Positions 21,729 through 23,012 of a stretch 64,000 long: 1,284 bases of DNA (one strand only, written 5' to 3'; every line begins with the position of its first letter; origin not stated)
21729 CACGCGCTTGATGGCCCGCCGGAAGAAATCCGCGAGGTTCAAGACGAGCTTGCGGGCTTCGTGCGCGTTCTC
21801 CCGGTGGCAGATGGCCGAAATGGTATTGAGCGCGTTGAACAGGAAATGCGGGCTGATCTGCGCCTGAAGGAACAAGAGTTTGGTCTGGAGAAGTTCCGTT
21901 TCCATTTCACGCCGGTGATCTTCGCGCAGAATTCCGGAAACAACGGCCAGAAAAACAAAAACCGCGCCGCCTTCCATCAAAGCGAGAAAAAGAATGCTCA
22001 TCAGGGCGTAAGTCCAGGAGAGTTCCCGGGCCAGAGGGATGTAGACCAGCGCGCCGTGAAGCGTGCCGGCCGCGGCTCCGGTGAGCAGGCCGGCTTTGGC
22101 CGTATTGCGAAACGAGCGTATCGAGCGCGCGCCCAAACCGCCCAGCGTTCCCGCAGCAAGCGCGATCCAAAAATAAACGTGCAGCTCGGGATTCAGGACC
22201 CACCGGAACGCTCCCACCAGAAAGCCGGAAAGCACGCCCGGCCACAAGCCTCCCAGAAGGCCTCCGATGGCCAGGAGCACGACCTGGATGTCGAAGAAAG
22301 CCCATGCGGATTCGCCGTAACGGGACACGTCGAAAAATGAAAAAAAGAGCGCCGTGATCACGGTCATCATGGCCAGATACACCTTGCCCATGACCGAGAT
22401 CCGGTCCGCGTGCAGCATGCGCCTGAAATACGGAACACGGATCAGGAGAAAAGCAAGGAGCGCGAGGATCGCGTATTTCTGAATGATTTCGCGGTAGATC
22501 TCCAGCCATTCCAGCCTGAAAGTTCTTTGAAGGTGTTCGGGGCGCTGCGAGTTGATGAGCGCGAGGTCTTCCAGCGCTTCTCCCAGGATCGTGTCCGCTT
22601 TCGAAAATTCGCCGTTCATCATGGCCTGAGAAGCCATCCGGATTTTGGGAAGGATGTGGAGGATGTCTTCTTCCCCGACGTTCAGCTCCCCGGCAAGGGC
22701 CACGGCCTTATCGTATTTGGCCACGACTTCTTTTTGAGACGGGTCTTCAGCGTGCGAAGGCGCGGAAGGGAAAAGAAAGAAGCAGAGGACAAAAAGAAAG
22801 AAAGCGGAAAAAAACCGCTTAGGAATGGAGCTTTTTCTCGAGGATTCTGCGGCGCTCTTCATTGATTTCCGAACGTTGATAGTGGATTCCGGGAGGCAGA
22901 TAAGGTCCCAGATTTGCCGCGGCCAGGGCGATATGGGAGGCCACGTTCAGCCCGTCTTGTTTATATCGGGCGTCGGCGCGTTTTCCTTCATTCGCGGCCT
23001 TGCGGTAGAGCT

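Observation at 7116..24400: Secreted-repeat-protein locus with its own LytS/LytTR two-component system upstream of tRNA-Phe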

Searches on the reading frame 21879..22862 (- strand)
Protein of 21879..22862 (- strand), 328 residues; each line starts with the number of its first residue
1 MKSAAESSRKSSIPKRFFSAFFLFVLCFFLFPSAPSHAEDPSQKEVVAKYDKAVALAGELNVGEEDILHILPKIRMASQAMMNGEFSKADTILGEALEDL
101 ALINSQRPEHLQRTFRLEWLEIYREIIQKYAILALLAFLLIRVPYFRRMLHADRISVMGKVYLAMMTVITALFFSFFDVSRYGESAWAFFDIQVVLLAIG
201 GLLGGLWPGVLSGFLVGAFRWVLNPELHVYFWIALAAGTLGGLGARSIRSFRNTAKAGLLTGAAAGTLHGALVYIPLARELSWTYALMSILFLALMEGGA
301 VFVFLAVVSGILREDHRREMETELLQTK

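Call 25: find_homologous_proteins(query=window:21879-22862:-, max_evalue=0.00001)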
Query seq(328 aa) (328 aa): 26 proteins with E <= 0.00001 among 8000 candidates.
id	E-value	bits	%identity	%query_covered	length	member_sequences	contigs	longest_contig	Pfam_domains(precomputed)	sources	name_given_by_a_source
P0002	9.2e-176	602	100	86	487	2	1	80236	PF02518.32,PF07694.18,PF06580.20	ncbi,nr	ncbi:MAG TPA: histidine kinase [Verrucomicrobiae bacterium]|nr:histidine kinase [Verrucomicrobiae ba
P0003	1.3e-96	342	53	93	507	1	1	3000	PF02518.32,PF07694.18,PF06580.20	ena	-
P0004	1.4e-95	338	53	89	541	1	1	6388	PF02518.32,PF07694.18,PF06580.20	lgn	-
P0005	2.0e-94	334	52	91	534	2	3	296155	PF02518.32,PF07694.18,PF06580.20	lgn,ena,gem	-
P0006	1.0e-93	332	48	99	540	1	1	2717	PF13581.13,PF02518.32,PF07694.18,PF06580.20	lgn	-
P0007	1.7e-93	331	53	91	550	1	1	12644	PF13581.13,PF02518.32,PF07694.18,PF06580.20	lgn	-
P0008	1.9e-92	328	51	95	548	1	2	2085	PF02518.32,PF07694.18,PF06580.20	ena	-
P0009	5.2e-90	320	50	90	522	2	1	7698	PF02518.32,PF07694.18,PF06580.20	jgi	-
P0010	1.5e-89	318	51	91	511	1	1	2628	PF02518.32,PF07694.18,PF06580.20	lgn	-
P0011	3.2e-87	311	49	84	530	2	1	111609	PF02518.32,PF07694.18,PF06580.20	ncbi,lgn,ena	-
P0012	7.7e-86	306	47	90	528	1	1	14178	PF02518.32,PF07694.18,PF06580.20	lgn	-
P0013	8.8e-86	306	48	96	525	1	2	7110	PF02518.32,PF07694.18,PF06580.20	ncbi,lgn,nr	ncbi:MAG: histidine kinase [Candidatus Omnitrophica bacterium]|nr:histidine kinase [Candidatus Omnit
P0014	1.5e-85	305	49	97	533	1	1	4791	PF02518.32,PF07694.18,PF06580.20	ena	-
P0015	1.4e-84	302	46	100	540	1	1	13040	PF02518.32,PF07694.18,PF06580.20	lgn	-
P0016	2.1e-84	302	48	91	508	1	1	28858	PF02518.32,PF07694.18,PF06580.20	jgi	jgi:LytS/YehU family sensor histidine kinase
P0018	1.3e-81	292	45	89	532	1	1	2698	PF02518.32,PF07694.18,PF06580.20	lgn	-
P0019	3.0e-79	285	46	90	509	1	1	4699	PF02518.32,PF07694.18,PF06580.20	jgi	jgi:LytS/YehU family sensor histidine kinase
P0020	2.6e-78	281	45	95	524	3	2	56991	PF02518.32,PF07694.18,PF06580.20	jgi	-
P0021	9.8e-78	280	44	100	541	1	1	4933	PF13581.13,PF02518.32,PF07694.18,PF06580.20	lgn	-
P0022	1.3e-72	263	45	92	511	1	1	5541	PF02518.32,PF07694.18,PF06580.20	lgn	-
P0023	1.2e-65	240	43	95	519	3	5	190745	PF02518.32,PF07694.18,PF06580.20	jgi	-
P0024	6.2e-63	231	41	91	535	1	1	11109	PF02518.32,PF07694.18,PF06580.20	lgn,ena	-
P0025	5.3e-59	218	38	96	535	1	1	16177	PF02518.32,PF07694.18,PF06580.20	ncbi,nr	ncbi:MAG: hypothetical protein EXS63_08450 [Candidatus Omnitrophica bacterium]|nr:hypothetical prote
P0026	1.2e-49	187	35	98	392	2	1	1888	PF07694.18,PF06580.20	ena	-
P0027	5.0e-29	120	32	77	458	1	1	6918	PF02518.32,PF07694.18,PF06580.20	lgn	-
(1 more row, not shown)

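Call 26: find_encoding_contigs(protein=P0005, flank=10000, max_places=1)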
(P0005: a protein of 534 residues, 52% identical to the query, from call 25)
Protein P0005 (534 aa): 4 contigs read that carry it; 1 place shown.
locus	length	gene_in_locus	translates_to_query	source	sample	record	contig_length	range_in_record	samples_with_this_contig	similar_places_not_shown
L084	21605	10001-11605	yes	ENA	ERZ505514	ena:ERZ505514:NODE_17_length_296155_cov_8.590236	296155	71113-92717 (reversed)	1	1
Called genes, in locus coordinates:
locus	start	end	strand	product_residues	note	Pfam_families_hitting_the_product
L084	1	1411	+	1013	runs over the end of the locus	PF00128:Alpha-amylase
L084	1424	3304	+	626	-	PF02922:CBM_48, PF00128:Alpha-amylase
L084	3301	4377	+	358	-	PF01368:DHH, PF02272:DHHA1 (weak)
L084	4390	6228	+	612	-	PF02446:Glyco_hydro_77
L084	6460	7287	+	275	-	PF00990:GGDEF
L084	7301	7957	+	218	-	PF13462:Thioredoxin_4, PF01323:DSBA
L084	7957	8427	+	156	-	PF07291:MauE, PF07681:DoxX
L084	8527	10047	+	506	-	-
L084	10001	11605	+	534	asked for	PF07694:5TM-5TMR_LYT, PF06580:His_kinase, PF02518:HATPase_c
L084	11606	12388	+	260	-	PF00072:Response_reg, PF04397:LytTR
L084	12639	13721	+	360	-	PF00480:ROK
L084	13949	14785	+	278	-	PF01435:Peptidase_M48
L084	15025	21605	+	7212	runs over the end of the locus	-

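Call 27: find_encoding_contigs(protein=P0011, flank=10000, max_places=1)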
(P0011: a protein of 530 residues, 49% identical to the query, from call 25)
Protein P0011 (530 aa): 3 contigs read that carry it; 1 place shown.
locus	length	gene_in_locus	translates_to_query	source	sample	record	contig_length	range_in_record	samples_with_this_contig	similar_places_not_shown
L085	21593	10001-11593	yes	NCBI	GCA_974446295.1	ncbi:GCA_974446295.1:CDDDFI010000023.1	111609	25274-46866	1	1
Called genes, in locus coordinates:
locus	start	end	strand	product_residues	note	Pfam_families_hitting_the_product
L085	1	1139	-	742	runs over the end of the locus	PF03968:LptD_N (weak), PF19838:LptD_2 (weak), PF04453:LptD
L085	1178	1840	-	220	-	PF00923:TAL_FSA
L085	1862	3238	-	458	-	PF00990:GGDEF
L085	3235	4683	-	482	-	PF01590:GAF, PF13185:GAF_2, PF13492:GAF_3 (weak), PF00990:GGDEF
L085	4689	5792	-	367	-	PF03215:Rad17 (weak), PF00005:ABC_tran, PF17912:OB_MalK, PF08402:TOBE_2 (weak)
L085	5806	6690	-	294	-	PF17848:Zn_ribbon_ACC (weak), PF01039:Carboxyl_trans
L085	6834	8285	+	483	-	PF00309:Sigma54_AID, PF04963:Sigma54_CBD, PF04552:Sigma54_DBD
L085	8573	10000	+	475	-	-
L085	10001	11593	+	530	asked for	PF07694:5TM-5TMR_LYT, PF06580:His_kinase, PF02518:HATPase_c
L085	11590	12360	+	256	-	PF00072:Response_reg, PF04397:LytTR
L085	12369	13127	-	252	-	PF01925:TauE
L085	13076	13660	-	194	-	PF00994:MoCF_biosynth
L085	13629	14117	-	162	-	PF01967:MoaC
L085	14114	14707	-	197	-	PF12804:NTP_transf_3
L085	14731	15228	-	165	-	PF03205:MobB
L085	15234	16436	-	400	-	PF03453:MoeA_N, PF00994:MoCF_biosynth, PF03454:MoeA_C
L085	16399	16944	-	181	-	PF02391:MoaE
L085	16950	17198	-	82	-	PF02597:ThiS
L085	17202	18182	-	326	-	PF13353:Fer4_12 (weak), PF04055:Radical_SAM, PF06463:Mob_synth_C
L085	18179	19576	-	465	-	PF13372:Alginate_exp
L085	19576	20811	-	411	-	PF07690:MFS_1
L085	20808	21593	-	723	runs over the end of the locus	PF04879:Molybdop_Fe4S4, PF00384:Molybdopterin, PF01568:Molydop_binding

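Call 28: find_encoding_contigs(protein=P0023, flank=10000, max_places=1)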
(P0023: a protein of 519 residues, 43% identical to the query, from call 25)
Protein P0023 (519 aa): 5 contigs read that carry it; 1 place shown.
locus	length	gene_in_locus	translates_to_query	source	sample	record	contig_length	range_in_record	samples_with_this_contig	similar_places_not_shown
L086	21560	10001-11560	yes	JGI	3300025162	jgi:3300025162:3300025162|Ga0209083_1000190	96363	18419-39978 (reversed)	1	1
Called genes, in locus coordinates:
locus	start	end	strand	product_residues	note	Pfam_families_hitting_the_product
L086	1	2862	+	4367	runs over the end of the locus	PF05593:RHS_repeat (faint), PF15711:ILEI (faint)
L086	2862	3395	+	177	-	-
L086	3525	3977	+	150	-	PF04355:BamE (faint)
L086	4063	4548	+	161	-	-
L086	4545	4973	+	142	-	-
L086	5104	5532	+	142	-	PF09394:Inhibitor_I42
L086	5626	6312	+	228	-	PF01786:AOX (weak)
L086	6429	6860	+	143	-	-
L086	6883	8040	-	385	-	PF20903:SPL, PF04055:Radical_SAM (faint)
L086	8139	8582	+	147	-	PF02590:SPOUT_MTase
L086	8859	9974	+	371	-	-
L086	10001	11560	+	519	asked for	PF07694:5TM-5TMR_LYT (weak), PF06580:His_kinase, PF02518:HATPase_c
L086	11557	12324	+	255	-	PF00072:Response_reg, PF04397:LytTR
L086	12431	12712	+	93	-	-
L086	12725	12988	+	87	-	-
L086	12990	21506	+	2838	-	-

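Call 29: find_encoding_contigs(protein=P0020, flank=10000, max_places=1)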
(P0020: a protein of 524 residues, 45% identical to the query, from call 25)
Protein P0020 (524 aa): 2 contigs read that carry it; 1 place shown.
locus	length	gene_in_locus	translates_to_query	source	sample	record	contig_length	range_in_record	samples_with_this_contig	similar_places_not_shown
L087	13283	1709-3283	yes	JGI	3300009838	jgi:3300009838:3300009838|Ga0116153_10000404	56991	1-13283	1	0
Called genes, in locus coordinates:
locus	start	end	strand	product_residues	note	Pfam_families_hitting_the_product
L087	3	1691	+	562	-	?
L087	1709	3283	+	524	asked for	PF07694:5TM-5TMR_LYT, PF06580:His_kinase, PF02518:HATPase_c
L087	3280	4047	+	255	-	PF00072:Response_reg, PF04397:LytTR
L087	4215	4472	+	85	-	-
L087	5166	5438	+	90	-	-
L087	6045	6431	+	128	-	PF00072:Response_reg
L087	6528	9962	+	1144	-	PF02743:dCache_1, PF08447:PAS_3, PF00989:PAS, PF08447:PAS_3, PF08448:PAS_4, PF13426:PAS_9, PF00512:HisKA, PF02518:HATPase_c, +1 more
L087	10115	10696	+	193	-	PF04542:Sigma70_r2, PF08281:Sigma70_r4_2, PF04545:Sigma70_r4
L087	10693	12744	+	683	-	PF12450:vWF_A, PF00092:VWA, PF13519:VWA_2, PF13768:VWA_3 (weak), PF12034:YfbK_C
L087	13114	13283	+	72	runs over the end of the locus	-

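Call 30: find_encoding_contigs(protein=P0016, flank=10000, max_places=1)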
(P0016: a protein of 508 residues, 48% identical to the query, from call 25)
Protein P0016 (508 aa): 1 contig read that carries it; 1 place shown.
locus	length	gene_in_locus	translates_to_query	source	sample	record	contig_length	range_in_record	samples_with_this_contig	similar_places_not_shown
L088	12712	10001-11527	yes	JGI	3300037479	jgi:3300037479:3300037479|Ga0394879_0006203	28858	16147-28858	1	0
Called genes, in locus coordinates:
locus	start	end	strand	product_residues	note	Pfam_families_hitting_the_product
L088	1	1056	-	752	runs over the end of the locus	PF03968:LptD_N (weak), PF04453:LptD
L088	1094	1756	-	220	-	PF00923:TAL_FSA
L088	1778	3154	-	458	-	PF00990:GGDEF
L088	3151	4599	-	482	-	PF01590:GAF, PF13185:GAF_2, PF13492:GAF_3 (weak), PF00990:GGDEF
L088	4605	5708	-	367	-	PF02463:SMC_N (weak), PF03215:Rad17 (faint), PF00005:ABC_tran, PF17912:OB_MalK, PF08402:TOBE_2 (weak)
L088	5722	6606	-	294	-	PF17848:Zn_ribbon_ACC (weak), PF01039:Carboxyl_trans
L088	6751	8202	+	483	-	PF00309:Sigma54_AID, PF04963:Sigma54_CBD, PF04552:Sigma54_DBD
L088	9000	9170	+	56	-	-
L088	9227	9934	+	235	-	-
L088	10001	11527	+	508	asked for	PF07694:5TM-5TMR_LYT, PF06580:His_kinase, PF02518:HATPase_c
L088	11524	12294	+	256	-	PF00072:Response_reg, PF04397:LytTR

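Call 31: find_encoding_contigs(protein=P0012, flank=10000, max_places=1)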
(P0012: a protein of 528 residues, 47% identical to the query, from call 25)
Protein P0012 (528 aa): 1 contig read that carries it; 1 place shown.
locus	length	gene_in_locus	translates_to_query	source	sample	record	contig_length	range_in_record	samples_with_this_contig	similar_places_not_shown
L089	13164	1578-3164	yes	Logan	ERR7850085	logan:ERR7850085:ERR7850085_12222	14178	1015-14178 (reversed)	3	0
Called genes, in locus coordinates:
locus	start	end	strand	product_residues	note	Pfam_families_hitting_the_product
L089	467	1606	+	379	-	-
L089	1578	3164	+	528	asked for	PF07694:5TM-5TMR_LYT, PF06580:His_kinase, PF02518:HATPase_c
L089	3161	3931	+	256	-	PF00072:Response_reg, PF04397:LytTR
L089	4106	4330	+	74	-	-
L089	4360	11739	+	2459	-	-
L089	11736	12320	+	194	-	-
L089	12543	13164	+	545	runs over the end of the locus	?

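Call 32: find_encoding_contigs(protein=P0015, flank=10000, max_places=1)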
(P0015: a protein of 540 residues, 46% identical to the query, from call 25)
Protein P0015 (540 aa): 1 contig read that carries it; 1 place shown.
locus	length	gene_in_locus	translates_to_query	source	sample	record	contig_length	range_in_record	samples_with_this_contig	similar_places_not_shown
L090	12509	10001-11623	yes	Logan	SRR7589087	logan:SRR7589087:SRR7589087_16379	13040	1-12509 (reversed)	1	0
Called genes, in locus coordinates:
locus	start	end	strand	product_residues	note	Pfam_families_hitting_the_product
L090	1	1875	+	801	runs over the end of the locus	?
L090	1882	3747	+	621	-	PF00128:Alpha-amylase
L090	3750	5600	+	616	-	PF02446:Glyco_hydro_77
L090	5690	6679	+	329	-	PF00990:GGDEF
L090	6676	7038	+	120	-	PF00072:Response_reg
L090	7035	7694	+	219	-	PF13462:Thioredoxin_4, PF01323:DSBA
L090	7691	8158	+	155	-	PF07291:MauE, PF07681:DoxX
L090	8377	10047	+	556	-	-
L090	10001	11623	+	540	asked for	PF07694:5TM-5TMR_LYT, PF06580:His_kinase, PF02518:HATPase_c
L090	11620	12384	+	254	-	PF00072:Response_reg, PF04397:LytTR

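Call 33: find_encoding_contigs(protein=P0007, flank=10000, max_places=1)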
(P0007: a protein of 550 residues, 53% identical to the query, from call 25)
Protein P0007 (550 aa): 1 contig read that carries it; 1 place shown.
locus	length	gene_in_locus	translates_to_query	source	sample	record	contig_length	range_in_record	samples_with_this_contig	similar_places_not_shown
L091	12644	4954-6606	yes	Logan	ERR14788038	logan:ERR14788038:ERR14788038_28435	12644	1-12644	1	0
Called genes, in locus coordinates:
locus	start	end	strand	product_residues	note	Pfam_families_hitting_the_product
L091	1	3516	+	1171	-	?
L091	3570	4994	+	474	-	-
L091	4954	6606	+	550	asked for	PF07694:5TM-5TMR_LYT, PF06580:His_kinase, PF13581:HATPase_c_2 (faint), PF02518:HATPase_c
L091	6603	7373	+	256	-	PF00072:Response_reg, PF04397:LytTR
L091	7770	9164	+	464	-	PF00919:UPF0004, PF04055:Radical_SAM, PF01938:TRAM (faint), PF18693:TRAM_2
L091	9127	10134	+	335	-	PF01066:CDP-OH_P_transf, PF04608:PgpA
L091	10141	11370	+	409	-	PF00994:MoCF_biosynth, PF18146:CinA_KH (faint), PF02464:CinA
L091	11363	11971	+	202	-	PF10469:AKAP7_NLS (weak), PF02834:LigT_PEase, PF13563:2_5_RNA_ligase2, PF02834:LigT_PEase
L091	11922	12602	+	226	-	PF00730:HhH-GPD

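Call 70: find_encoding_contigs(protein=P0024, flank=10000, max_places=1)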
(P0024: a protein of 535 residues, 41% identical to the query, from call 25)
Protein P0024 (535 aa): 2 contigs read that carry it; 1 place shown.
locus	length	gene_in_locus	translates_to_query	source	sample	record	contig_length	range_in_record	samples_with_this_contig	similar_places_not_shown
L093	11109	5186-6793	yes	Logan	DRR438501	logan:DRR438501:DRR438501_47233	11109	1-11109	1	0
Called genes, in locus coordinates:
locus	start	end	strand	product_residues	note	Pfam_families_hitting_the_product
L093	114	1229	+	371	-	-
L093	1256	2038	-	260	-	PF00929:RNase_T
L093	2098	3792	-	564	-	PF00106:adh_short, PF13561:adh_short_C2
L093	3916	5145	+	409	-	-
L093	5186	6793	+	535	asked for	PF07694:5TM-5TMR_LYT, PF06580:His_kinase, PF02518:HATPase_c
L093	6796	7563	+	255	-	PF00072:Response_reg, PF04397:LytTR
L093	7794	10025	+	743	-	-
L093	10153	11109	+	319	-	?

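Call 71: find_encoding_contigs(protein=P0009, flank=10000, max_places=1)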
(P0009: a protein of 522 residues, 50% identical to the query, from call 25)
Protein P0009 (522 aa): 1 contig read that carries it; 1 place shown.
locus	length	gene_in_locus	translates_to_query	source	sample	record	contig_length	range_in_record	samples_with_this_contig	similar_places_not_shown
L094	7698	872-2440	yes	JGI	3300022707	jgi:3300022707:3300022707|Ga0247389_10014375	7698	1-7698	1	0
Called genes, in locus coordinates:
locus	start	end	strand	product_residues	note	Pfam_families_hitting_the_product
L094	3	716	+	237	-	?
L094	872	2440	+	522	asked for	PF07694:5TM-5TMR_LYT (weak), PF06580:His_kinase, PF02518:HATPase_c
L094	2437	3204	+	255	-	PF00072:Response_reg, PF04397:LytTR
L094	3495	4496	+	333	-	PF00480:ROK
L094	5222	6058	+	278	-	PF01435:Peptidase_M48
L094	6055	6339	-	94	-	-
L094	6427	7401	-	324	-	PF00685:Sulfotransfer_1 (faint)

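Call 72: find_encoding_contigs(protein=P0004, flank=10000, max_places=1)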
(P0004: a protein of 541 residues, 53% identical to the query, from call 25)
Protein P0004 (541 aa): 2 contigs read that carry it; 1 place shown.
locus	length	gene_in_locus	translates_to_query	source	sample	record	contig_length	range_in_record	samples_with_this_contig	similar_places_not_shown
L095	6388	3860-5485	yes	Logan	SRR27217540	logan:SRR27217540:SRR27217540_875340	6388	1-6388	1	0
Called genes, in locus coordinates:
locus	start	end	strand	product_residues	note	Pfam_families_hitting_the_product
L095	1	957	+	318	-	?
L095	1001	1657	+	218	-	PF13098:Thioredoxin_2 (faint), PF13462:Thioredoxin_4, PF01323:DSBA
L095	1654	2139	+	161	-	PF07291:MauE, PF07681:DoxX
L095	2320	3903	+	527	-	-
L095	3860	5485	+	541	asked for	PF07694:5TM-5TMR_LYT, PF06580:His_kinase, PF02518:HATPase_c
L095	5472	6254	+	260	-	PF00072:Response_reg, PF04397:LytTR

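Call 75: search_protein_families(library=pfam, proteins=[L086:12990-21503:+, L089:4360-11736:+, L093:7794-10022:+], max_evalue=0.01)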
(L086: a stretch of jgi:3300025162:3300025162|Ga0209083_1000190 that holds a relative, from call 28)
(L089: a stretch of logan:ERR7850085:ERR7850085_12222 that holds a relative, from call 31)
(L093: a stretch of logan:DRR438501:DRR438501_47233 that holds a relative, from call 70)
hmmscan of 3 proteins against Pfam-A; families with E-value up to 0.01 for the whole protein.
L086:12990-21503:+ (2838 aa): 1 family
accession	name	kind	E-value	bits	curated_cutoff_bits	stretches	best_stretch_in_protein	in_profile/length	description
PF05593.20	RHS_repeat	-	0.00043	21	22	0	202-213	19-30/38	RHS Repeat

L089:4360-11736:+ (2459 aa): 0 families

L093:7794-10022:+ (743 aa): 0 families

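Call 98: search_protein_families(library=pfam, proteins=[L084:8527-10044:+, L090:8377-10044:+, L091:3570-4991:+, L089:467-1603:+, L086:8859-9971:+, L085:8573-9997:+, L093:3916-5142:+, L095:2320-3900:+], max_evalue=0.01)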
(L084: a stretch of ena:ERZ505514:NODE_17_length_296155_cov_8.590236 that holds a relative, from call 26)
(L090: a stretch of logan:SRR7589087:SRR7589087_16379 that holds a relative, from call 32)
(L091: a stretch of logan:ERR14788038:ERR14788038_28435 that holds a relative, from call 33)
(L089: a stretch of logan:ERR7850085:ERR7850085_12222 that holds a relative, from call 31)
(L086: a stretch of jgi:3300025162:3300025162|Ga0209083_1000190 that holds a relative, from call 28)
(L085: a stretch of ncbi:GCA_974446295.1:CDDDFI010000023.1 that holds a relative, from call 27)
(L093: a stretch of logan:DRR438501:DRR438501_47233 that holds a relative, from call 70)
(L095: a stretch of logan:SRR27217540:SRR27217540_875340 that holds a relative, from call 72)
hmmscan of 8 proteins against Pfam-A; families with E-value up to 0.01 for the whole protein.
L084:8527-10044:+ (506 aa): 1 family
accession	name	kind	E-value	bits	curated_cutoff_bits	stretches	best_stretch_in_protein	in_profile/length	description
PF14810.12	TGT_C2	-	0.0045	17.6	25.3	0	429-494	5-66/72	Patch-forming domain C2 of tRNA-guanine transglycosylase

L090:8377-10044:+ (556 aa): 0 families

L091:3570-4991:+ (474 aa): 0 families

L089:467-1603:+ (379 aa): 0 families

L086:8859-9971:+ (371 aa): 0 families

L085:8573-9997:+ (475 aa): 0 families

L093:3916-5142:+ (409 aa): 0 families

L095:2320-3900:+ (527 aa): 0 families
